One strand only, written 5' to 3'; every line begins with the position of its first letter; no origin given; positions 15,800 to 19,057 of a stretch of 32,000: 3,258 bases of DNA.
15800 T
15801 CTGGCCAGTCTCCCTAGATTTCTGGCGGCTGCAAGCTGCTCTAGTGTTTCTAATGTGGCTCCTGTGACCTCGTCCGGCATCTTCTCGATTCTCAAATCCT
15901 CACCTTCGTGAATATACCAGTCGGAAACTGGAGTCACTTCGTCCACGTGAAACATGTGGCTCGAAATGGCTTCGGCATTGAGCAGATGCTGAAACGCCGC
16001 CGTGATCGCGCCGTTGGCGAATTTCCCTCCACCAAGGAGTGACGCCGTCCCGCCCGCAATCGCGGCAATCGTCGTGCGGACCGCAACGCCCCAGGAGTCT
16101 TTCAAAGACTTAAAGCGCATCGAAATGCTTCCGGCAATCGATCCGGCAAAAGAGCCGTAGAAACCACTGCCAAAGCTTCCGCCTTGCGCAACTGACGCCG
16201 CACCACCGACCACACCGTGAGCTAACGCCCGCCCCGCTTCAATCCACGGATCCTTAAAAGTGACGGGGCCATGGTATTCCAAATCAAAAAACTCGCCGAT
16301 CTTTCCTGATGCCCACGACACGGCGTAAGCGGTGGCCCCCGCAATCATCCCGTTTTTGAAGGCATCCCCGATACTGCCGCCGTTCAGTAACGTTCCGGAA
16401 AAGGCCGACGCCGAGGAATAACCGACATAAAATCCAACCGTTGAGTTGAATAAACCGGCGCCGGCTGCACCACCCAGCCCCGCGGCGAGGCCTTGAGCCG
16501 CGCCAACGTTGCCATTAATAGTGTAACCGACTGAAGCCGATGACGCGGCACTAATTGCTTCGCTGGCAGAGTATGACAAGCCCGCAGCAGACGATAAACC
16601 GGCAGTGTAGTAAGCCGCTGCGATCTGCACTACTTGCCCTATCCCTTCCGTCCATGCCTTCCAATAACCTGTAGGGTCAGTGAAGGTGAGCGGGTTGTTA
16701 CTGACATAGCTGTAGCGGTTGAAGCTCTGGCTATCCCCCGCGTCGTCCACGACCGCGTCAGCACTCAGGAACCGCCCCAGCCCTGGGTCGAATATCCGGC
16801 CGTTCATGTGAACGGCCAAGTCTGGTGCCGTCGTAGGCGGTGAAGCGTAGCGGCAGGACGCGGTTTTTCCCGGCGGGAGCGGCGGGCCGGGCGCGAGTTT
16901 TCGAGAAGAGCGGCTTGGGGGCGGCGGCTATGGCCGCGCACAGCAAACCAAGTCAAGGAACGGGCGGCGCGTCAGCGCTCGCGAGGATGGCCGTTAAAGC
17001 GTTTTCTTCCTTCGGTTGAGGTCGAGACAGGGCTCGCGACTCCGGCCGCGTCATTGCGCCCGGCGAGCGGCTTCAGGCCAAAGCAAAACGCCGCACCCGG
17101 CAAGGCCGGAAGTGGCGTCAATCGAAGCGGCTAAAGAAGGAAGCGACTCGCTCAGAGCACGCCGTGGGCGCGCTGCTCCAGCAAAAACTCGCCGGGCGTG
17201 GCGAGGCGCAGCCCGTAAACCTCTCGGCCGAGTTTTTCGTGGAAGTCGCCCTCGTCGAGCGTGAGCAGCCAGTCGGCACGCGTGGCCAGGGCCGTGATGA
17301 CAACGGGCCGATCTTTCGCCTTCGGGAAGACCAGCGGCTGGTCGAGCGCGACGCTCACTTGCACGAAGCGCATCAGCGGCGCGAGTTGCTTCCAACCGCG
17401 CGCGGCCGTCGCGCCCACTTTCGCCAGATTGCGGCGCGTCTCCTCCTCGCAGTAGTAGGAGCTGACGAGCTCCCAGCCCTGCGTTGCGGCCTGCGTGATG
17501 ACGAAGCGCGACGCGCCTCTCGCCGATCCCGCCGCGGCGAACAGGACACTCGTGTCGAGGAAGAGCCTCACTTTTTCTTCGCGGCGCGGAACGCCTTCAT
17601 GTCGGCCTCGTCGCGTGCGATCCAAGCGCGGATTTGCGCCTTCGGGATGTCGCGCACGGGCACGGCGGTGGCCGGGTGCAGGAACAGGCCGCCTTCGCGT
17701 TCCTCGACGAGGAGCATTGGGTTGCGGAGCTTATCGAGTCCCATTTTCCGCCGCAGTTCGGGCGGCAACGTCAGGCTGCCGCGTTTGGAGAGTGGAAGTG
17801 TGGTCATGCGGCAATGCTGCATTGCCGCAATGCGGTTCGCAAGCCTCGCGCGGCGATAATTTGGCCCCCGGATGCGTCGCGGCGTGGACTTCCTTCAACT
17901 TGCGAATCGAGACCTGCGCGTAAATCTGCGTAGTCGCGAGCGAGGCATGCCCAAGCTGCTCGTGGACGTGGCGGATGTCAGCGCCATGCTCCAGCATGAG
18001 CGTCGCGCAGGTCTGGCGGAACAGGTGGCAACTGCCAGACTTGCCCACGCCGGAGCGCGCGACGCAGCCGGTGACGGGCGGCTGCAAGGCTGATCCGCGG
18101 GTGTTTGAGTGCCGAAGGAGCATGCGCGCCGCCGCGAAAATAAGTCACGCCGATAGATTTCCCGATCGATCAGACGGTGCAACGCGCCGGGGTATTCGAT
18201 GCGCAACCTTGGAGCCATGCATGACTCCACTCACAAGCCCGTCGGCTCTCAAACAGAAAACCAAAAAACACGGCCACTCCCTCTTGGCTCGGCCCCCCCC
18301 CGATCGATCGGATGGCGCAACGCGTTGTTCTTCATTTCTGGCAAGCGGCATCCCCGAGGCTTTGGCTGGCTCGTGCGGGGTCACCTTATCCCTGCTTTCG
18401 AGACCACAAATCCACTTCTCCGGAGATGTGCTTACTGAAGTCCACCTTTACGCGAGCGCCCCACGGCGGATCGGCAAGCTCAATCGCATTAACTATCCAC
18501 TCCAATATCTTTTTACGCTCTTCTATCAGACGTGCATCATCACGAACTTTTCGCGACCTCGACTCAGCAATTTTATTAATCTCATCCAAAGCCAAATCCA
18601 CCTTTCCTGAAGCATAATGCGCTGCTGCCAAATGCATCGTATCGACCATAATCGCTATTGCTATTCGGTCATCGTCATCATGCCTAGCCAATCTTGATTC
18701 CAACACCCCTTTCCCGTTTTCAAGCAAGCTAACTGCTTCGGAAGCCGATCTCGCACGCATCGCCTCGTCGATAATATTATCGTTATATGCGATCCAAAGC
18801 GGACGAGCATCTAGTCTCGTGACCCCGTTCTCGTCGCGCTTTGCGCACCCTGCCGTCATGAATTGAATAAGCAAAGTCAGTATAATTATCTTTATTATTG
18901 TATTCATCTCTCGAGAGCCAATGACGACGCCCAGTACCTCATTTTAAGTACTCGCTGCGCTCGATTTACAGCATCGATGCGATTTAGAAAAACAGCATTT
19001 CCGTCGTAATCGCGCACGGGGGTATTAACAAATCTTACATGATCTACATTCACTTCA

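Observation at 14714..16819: Apparently intact orphan Rhs-CT toxin with a glycine-zipper-like region, an unrecognised AT-rich tip and two small envelope-anchored immunity candidates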

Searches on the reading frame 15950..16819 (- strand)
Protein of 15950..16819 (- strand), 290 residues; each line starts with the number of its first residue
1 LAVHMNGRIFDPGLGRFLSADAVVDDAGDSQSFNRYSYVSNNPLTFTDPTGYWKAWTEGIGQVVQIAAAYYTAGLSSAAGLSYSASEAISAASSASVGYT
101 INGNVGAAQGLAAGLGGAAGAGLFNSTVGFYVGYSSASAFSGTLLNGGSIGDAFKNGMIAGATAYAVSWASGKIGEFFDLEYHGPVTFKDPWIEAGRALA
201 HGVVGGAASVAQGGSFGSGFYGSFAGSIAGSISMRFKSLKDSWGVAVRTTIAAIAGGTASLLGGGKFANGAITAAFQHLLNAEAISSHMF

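Call 46: find_related_loci(query=A4, collection=genome_contigs, flank=10000)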
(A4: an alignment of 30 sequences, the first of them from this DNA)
Query A4 (290 aa) in genome_contigs; peptide patterns used: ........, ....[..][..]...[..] (x = any residue, [..] = any of these).
600 stretches matched a pattern (row limit reached: there are more); 562 encode a relative of the query (tblastn E <= 1e-3); the best 80 are kept; 79 distinct loci.
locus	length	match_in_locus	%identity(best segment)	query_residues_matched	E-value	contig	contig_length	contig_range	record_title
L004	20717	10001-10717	37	3-283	5e-38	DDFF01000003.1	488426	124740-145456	MAG TPA_asm: Bacteroidetes bacterium UBA1935 UBA1935_contig_51, whole genome shotgun sequence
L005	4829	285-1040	39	3-288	2e-37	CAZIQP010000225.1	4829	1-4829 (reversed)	MAG TPA_asm: uncultured Opitutaceae bacterium isolate binchicken_co50_281 genome assembly, contig: NODE_26661_length_482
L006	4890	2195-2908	36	3-283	4e-37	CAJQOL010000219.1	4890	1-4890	MAG: uncultured Kangiellaceae bacterium isolate 10_20180511_Bin_METABAT_33_1 genome assembly, contig: c_000005279667, wh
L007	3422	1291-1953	36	3-280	3e-37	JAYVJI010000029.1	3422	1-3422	MAG: Verrucomicrobiota bacterium isolate GL53_Down_concoct_97 GL53_Down_concoct_97_28, whole genome shotgun sequence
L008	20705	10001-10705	40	3-283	4e-37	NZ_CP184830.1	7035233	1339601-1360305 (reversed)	Endozoicomonas sp. ALC020 chromosome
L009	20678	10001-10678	37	3-283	1e-36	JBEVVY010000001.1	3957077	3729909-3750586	MAG: Sedimenticola sp. isolate 3502E c_000000000001, whole genome shotgun sequence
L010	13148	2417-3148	36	3-283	3e-36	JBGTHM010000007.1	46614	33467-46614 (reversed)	MAG: Fibrobacteria bacterium isolate JTS-RE239 k141_8356310, whole genome shotgun sequence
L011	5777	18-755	37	3-281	4e-36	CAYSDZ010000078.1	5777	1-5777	MAG TPA_asm: uncultured Alteromonas sp. isolate SRP268394_co2_94 genome assembly, contig: NODE_18806_length_5777_cov_23.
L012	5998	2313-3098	37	4-290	4e-36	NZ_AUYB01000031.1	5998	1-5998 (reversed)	Pseudoalteromonas luteoviolacea DSM 6061 contig_126, whole genome shotgun sequence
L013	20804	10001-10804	36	3-285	2e-35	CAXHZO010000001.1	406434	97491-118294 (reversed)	MAG TPA_asm: uncultured Arcobacteraceae bacterium isolate ERR7163067_binner12_26 genome assembly, contig: ERZ8868625.38,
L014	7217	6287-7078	40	3-283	4e-35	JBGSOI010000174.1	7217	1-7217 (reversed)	MAG: Akkermansiaceae bacterium isolate JTS-AC276 k141_1394048, whole genome shotgun sequence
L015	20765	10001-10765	36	3-288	1e-34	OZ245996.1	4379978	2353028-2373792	MAG: Cellvibrionaceae bacterium isolate 7dcdd730-8b32-4169-8b40-376874fee246 genome assembly, chromosome: 1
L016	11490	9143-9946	39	3-283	3e-34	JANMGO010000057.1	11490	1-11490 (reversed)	MAG: Akkermansiaceae bacterium isolate OTE_70_metabat_437 OTE_70_k141_419684, whole genome shotgun sequence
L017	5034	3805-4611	36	3-283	3e-34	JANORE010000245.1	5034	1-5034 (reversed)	MAG: Akkermansiaceae bacterium isolate VAR_4_metabat_211 VAR_4_k141_809177, whole genome shotgun sequence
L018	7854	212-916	34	3-288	4e-34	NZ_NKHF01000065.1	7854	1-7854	Pseudoalteromonas piscicida strain 36Y_RITHPW contig00172, whole genome shotgun sequence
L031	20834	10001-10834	36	3-286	3e-31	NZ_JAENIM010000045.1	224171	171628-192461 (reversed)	Persicirhabdus sediminis strain _KCTC 22039 796, whole genome shotgun sequence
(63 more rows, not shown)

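Call 49: search_protein_families(library=pfam, alignment_id=A4, max_evalue=0.01)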
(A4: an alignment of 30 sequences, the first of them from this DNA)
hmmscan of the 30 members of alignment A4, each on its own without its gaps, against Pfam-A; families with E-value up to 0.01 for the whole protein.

A. member 1, seq(290 aa): 0 families

B. families by the number of members that match (of 30 scanned): 1 family
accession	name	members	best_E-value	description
PF04830.18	DUF637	21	1.3e-06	Possible hemagglutinin (DUF637)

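Call 51: predict_structure(alignment_id=A4)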
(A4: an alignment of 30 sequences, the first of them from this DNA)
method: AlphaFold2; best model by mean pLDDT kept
length: 290 residues; sequences in the alignment: 30
mean_pLDDT: 65.0   pTM: 0.51
mean pLDDT of the five models: 65.0, 63.4, 60.8, 60.7, 58.3
residues with pLDDT >= 90: 3; 70-90: 147; 50-70: 64; < 50: 76
segments of 3 or more residues with pLDDT < 50: 37-57, 70-78, 80-83, 88-125, 288-290
pLDDT, mean of each block of 10 residues (from residue 1): 71 72 56 50 40 45 53 44 50 34 34 34 51 73 79 79 78 78 65 88 84 83 87 72 83 83 81 79 60
secondary structure, 60 per line:
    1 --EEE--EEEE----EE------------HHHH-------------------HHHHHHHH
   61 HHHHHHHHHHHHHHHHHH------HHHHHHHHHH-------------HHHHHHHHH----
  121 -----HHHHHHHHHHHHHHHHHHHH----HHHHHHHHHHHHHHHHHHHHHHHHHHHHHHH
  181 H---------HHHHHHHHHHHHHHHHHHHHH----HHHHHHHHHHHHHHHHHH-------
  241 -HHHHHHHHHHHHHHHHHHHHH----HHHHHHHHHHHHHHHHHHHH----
elements in order: E3-5 E8-11 H30-33 H53-78 H85-94 H108-116 H126-145 H150-181 H191-211 H216-233 H242-262 H267-286

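Call 55: fold_search(model_id=the predicted structure, library=pdb)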
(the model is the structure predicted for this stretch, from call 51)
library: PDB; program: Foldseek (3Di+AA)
matches with E <= 10: 53; with E <= 0.001: 0
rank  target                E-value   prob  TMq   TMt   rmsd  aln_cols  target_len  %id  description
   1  5cwc                  2.4e+00  0.18  0.23  0.30  12.1       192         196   13  Crystal structure of de novo designed helical repeat protein DHR5 (released 2015-12-16)
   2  4qnz_A                2.8e+00  0.06  0.13  0.18  16.7       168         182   16  Crystal structure of rhomboid intramembrane protease GlpG F146I in complex with peptide derived inhibitor Ac-FATA-cmk (released 2014-09-24)
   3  3m0g_A                3.0e+00  0.12  0.25  0.27  14.2       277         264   14  CRYSTAL STRUCTURE OF putative farnesyl diphosphate synthase from Rhodobacter capsulatus (released 2010-03-31)
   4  4lls_B                3.2e+00  0.15  0.29  0.29  12.7       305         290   11  Crystal structure of a farnesyl diphosphate synthase from Roseobacter denitrificans OCh 114, target EFI-509393, with I (released 2013-07-24)
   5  8xor_R                3.2e+00  0.04  0.15  0.15  19.8       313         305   13  Cryo-EM structure of the tethered agonist-bound human PAR1-Gq complex (released 2024-09-18)
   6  9cpf_A                3.6e+00  0.09  0.18  0.12  15.9       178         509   13  Structural basis of BAK sequestration by MCL-1 and consequences for apoptosis initiation (released 2025-06-04)
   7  2ez0_B                3.8e+00  0.08  0.17  0.13  13.9       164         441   12  Crystal structure of the S107A/E148Q/Y445A mutant of EcClC, in complex with a FaB fragment (released 2006-01-24)
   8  2ht4_B                4.1e+00  0.06  0.16  0.12  15.9       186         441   12  Structure of the Escherichia coli ClC chloride channel Y445W mutant and Fab complex (released 2006-09-19)
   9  7w55_R                4.3e+00  0.06  0.17  0.16  16.6       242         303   10  Cryo-EM structure of the neuromedin U-bound neuromedin U receptor 2-Gq protein complex (released 2022-04-20)
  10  2ez0_A                5.0e+00  0.07  0.17  0.13  14.8       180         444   11  Crystal structure of the S107A/E148Q/Y445A mutant of EcClC, in complex with a FaB fragment (released 2006-01-24)
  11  8ex5                  5.2e+00  0.04  0.18  0.14  15.7       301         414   17  Human S1P transporter Spns2 in an outward-facing open conformation (state 4) (released 2023-05-31)
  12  2fec_B                5.4e+00  0.06  0.17  0.13  14.1       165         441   10  Structure of the E203Q mutant of the Cl-/H+ exchanger CLC-ec1 from E.Coli (released 2006-01-03)
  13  9o1a_a                5.4e+00  0.03  0.14  0.14  21.9       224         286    9  Pseudomonas aeruginosa ATPase State1 F1Fo focused (released 2025-12-10)
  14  9cpn_A                5.7e+00  0.08  0.21  0.14  13.2       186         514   11  Structural basis of BAK sequestration by MCL-1 and consequences for apoptosis initiation (released 2025-06-04)
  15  7ro0_A                5.7e+00  0.04  0.16  0.12  15.6       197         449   13  CLC-ec1 at pH 7.5 100 mM NaGluconate Swap (released 2022-11-16)
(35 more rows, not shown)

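Call 84: search_protein_families(library=pfam, proteins=[L004:5009-11149:+, L009:4211-11131:+, L013:4448-11179:+, L031:3272-11383:+], max_evalue=0.001)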
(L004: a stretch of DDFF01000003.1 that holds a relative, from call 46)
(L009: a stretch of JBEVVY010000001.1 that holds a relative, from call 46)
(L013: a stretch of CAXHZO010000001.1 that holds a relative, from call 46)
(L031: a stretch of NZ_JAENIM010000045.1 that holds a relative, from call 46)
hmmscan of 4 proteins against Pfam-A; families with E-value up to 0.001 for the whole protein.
L004:5009-11149:+ (2047 aa): 6 families
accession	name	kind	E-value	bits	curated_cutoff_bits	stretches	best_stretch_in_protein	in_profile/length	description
PF13517.12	FG-GAP_3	-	1.2e-21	77.5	26.9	4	510-576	1-60/61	FG-GAP-like repeat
PF05593.20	RHS_repeat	-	2.2e-21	76.2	22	4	1243-1280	3-38/38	RHS Repeat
PF03534.18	SpvB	-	3.8e-15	56.3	22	1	43-212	4-184/287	Salmonella virulence plasmid 65kDa B protein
PF12256.14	TcdB_toxin_midN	-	1.5e-12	47.6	24.8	1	689-806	55-172/181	Insecticide toxin TcdB middle/N-terminal region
PF01839.29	FG-GAP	-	2.5e-12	46.8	22.1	0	509-540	8-35/37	FG-GAP repeat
PF15607.11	Ntox44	-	6.6e-08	33.3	24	1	1952-2046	3-100/104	Bacterial toxin 44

L009:4211-11131:+ (2307 aa): 5 families
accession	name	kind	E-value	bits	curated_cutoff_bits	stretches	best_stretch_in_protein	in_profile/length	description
PF05593.20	RHS_repeat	-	5.6e-33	113.1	22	3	1231-1268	1-38/38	RHS Repeat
PF12256.14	TcdB_toxin_midN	-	1.7e-17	63.8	24.8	1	662-799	32-179/181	Insecticide toxin TcdB middle/N-terminal region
PF03534.18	SpvB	-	2.5e-15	56.9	22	1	60-230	3-183/287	Salmonella virulence plasmid 65kDa B protein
PF13517.12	FG-GAP_3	-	4.2e-09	37.3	26.9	0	349-410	1-59/61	FG-GAP-like repeat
PF04830.18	DUF637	-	1e-05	25.8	26.6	1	2031-2100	92-168/168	Possible hemagglutinin (DUF637)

L013:4448-11179:+ (2244 aa): 3 families
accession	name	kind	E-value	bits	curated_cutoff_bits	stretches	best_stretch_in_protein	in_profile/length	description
PF05593.20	RHS_repeat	-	9.1e-29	99.7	22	2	1177-1212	1-36/38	RHS Repeat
PF13517.12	FG-GAP_3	-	4.4e-23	82.1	26.9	3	524-588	1-60/61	FG-GAP-like repeat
PF13988.11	DUF4225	-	2.7e-05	24.1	25.9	1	2119-2171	43-107/165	Protein of unknown function (DUF4225)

L031:3272-11383:+ (2704 aa): 5 families
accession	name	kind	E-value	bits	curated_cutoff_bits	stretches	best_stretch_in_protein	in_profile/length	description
PF13517.12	FG-GAP_3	-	2.9e-15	57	26.9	2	889-967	1-61/61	FG-GAP-like repeat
PF01839.29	FG-GAP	-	3.8e-11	43.1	22.1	0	956-971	9-24/37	FG-GAP repeat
PF12256.14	TcdB_toxin_midN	-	5.2e-08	32.9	24.8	0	1103-1167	27-99/181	Insecticide toxin TcdB middle/N-terminal region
PF03534.18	SpvB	-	6.7e-08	32.5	22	1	313-389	3-71/287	Salmonella virulence plasmid 65kDa B protein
PF04830.18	DUF637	-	0.00089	19.5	26.6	1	2354-2444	89-168/168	Possible hemagglutinin (DUF637)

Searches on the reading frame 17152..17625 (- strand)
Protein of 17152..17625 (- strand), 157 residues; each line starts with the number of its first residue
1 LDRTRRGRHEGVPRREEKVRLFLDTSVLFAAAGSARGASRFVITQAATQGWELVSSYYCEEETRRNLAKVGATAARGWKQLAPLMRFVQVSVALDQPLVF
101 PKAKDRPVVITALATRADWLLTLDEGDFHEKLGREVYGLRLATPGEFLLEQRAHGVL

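Call 5: search_protein_families(library=pfam, proteins=[window:17152-17625:-], max_evalue=0.1)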
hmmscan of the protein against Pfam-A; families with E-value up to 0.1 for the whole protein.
window:17152-17625:- (157 aa): 1 family
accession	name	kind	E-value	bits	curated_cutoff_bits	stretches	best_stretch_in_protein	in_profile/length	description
PF13470.12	PIN_3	-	2.8e-06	28.6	27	1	20-124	1-113/115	PIN domain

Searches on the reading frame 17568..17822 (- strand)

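Call 5: search_protein_families(library=pfam, proteins=[window:17568-17822:-], max_evalue=0.1)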
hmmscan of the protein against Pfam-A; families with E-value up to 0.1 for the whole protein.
window:17568-17822:- (84 aa): 1 family
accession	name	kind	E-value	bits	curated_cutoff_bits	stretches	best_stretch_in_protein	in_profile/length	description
PF04014.23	MazE_antitoxin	-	0.04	14.3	24.7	0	13-30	6-23/48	Antidote-toxin recognition MazE, bacterial antitoxin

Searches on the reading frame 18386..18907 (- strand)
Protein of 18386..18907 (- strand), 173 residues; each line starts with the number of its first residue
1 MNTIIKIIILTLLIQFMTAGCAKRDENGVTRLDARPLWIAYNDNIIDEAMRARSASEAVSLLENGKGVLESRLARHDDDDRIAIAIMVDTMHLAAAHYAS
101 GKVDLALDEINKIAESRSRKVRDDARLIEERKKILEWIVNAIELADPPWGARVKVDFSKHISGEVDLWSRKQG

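Call 5: search_protein_families(library=pfam, proteins=[window:18386-18907:-], max_evalue=0.1)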
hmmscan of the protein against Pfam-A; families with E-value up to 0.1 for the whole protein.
window:18386-18907:- (173 aa): 1 family
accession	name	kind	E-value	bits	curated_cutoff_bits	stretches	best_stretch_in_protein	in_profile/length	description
PF19464.4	DUF6001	-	0.0032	17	25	1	79-144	69-138/348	Family of unknown function (DUF6001)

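Call 10: search_protein_families(library=ncbifam, proteins=[window:18386-18907:-], max_evalue=0.1)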
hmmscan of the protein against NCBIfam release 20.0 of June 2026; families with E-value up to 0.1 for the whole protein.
window:18386-18907:- (173 aa): 0 families
